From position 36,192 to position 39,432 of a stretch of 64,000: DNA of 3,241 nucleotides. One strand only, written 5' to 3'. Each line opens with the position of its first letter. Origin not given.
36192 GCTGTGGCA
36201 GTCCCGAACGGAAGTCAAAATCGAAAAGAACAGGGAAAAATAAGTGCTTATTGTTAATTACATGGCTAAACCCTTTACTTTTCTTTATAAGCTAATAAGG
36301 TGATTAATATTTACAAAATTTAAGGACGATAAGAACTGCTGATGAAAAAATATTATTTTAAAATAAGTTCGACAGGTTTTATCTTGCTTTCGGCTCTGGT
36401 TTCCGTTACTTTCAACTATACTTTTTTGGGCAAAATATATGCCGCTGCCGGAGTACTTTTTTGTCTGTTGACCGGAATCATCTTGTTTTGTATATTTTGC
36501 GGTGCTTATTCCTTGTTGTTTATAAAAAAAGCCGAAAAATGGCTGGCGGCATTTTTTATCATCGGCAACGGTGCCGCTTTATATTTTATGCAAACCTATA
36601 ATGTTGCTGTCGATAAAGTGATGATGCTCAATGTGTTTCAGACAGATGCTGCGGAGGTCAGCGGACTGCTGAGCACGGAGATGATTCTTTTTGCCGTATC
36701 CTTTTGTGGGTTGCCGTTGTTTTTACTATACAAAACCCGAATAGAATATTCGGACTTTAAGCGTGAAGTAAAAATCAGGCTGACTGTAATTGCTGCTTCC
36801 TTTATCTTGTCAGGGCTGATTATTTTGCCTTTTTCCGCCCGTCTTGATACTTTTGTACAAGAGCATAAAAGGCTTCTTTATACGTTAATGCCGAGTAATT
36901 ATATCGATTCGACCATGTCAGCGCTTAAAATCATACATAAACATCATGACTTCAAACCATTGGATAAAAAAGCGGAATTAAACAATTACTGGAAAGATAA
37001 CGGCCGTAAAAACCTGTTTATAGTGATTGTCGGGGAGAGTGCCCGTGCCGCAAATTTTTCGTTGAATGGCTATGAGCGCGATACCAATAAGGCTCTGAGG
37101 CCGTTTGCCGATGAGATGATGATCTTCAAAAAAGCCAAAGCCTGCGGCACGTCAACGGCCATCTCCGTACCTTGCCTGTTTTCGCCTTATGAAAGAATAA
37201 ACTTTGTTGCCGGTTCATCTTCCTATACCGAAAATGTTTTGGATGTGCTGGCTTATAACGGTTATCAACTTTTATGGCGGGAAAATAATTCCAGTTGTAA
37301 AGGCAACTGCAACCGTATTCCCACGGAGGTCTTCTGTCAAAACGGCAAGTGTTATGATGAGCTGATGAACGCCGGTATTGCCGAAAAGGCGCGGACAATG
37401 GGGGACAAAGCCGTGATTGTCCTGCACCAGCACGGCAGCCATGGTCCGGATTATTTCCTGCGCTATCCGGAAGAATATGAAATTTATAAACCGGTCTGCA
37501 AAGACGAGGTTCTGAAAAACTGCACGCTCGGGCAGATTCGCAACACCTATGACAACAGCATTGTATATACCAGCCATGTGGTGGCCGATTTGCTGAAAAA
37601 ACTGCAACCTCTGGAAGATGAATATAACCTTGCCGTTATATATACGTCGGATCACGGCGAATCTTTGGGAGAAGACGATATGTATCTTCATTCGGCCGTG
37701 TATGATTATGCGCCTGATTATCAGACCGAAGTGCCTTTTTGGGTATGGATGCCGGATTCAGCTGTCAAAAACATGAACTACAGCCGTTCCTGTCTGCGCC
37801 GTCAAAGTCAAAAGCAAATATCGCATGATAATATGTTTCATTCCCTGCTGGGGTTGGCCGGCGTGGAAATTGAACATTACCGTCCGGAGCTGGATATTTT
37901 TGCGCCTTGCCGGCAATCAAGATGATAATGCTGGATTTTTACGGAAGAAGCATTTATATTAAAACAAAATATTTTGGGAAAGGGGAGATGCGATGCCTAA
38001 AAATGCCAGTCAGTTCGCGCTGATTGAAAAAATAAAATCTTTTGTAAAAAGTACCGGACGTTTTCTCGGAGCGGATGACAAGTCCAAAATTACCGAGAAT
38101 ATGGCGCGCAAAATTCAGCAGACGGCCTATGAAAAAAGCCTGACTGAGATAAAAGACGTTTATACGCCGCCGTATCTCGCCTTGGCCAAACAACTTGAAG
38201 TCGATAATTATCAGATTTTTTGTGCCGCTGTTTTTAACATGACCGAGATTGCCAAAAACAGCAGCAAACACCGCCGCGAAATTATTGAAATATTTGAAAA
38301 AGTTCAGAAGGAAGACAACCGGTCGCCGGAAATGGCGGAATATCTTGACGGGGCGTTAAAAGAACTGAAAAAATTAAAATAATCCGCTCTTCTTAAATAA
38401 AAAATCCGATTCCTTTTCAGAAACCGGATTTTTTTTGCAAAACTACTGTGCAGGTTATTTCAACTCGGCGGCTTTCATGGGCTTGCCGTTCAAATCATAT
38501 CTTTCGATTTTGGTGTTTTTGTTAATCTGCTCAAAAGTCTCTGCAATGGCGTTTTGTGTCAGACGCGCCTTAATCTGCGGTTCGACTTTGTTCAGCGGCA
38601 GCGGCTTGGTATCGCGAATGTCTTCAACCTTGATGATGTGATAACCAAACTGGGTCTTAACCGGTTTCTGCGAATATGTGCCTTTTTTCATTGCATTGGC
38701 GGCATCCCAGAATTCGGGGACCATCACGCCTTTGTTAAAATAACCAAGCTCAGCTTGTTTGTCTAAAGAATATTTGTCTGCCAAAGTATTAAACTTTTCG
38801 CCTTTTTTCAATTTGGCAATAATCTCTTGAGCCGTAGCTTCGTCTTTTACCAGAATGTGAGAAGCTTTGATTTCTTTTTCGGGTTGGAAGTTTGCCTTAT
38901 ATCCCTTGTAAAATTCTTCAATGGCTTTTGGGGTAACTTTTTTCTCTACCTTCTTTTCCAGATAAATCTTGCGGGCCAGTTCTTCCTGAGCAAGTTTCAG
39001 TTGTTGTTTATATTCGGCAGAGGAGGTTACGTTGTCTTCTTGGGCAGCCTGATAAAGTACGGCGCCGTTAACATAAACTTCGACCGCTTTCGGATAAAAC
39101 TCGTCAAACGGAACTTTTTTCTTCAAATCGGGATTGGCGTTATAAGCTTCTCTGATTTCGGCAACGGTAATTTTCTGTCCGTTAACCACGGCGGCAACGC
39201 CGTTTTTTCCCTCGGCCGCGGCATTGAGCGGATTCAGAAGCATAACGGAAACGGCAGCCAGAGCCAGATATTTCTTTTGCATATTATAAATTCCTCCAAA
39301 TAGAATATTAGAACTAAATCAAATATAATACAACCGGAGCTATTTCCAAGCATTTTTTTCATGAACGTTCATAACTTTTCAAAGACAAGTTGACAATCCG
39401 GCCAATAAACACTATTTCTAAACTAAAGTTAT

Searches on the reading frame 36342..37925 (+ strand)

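Call 18: search_protein_families(library=ncbifam, proteins=[window:36342-37925:+], max_evalue=0.01)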
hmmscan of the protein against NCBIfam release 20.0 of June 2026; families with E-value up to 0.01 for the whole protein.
window:36342-37925:+ (527 aa): 22 families
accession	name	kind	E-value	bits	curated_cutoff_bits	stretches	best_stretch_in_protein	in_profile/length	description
NF028537.1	P_eth_NH2_trans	domain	2.8e-146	488.1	500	1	7-520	2-526/527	phosphoethanolamine--lipid A transferase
NF008619.0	PRK11598.1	equivalog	3.8e-128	428.3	660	1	8-526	11-545/546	phosphoethanolamine transferase EptA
NF047438.1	polymyxin_MCR12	exception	1.6e-100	337.1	1200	1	15-525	25-545/548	MCR-12 family phosphoethanolamine--lipid A transferase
NF033409.0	poly_MCR3_broad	equivalog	1.1e-98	331.2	1075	1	11-525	6-535/535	MCR-3-related phosphoethanolamine--lipid A transferase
NF033862.2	polymyxin_MCR10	exception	4.3e-94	316.1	1250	1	10-524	9-538/539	MCR-10 family phosphoethanolamine--lipid A transferase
NF033836.1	polymyxin_MCR9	exception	4.3e-94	316.1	1240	1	55-524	64-538/539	MCR-9 family phosphoethanolamine--lipid A transferase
NF053859.1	polymyxin_MCR13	exception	4.2e-93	313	1250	1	13-525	12-539/541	MCR-13 family phosphoethanolamine--lipid A transferase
NF033408.5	polymyxin_MCR3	exception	6.7e-92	308.8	1225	1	41-525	47-539/540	MCR-3 family phosphoethanolamine--lipid A transferase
NF033669.1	polymyxin_MCR8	exception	2.5e-91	307.3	1250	1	38-526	47-547/565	MCR-8 family phosphoethanolamine--lipid A transferase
NF007160.0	PRK09598.1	equivalog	4.2e-91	305.8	561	1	8-521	15-519/523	phosphoethanolamine--lipid A transferase EptA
NF033671.1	polymyxin_MCR7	exception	4.8e-90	302.6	1250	1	14-525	12-537/539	MCR-7 family phosphoethanolamine--lipid A transferase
NF033463.1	polymyxin_MCR5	exception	3.3e-87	293.4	1250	1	21-526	35-544/547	MCR-5 family phosphoethanolamine--lipid A transferase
NF033462.1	polymyxin_MCR4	exception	6e-83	279.4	1225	1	39-524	44-540/541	MCR-4 family phosphoethanolamine--lipid A transferase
NF000465.1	polymyxin_MCR1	exception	3.6e-69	234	1100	1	7-471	10-499/541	MCR-1 family phosphoethanolamine--lipid A transferase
NF033670.1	polymyxin_MCR6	exception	7.1e-66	223.1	1235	1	17-474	22-500/538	MCR-6 family phosphoethanolamine--lipid A transferase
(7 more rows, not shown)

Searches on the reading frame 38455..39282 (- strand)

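Call 57: search_protein_families(library=pfam, proteins=[window:38455-39282:-], max_evalue=0.0001)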
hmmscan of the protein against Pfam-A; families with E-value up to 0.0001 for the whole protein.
window:38455-39282:- (275 aa): 3 families
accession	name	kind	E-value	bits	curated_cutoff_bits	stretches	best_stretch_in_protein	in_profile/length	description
PF13616.12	Rotamase_3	-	9.6e-20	71.7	22.5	1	125-222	4-115/116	PPIC-type PPIASE domain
PF13145.12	Rotamase_2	-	5.8e-18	66.3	27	1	116-234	1-120/121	PPIC-type PPIASE domain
PF00639.27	Rotamase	-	3.4e-17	63.7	21.7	1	148-221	19-97/97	PPIC-type PPIASE domain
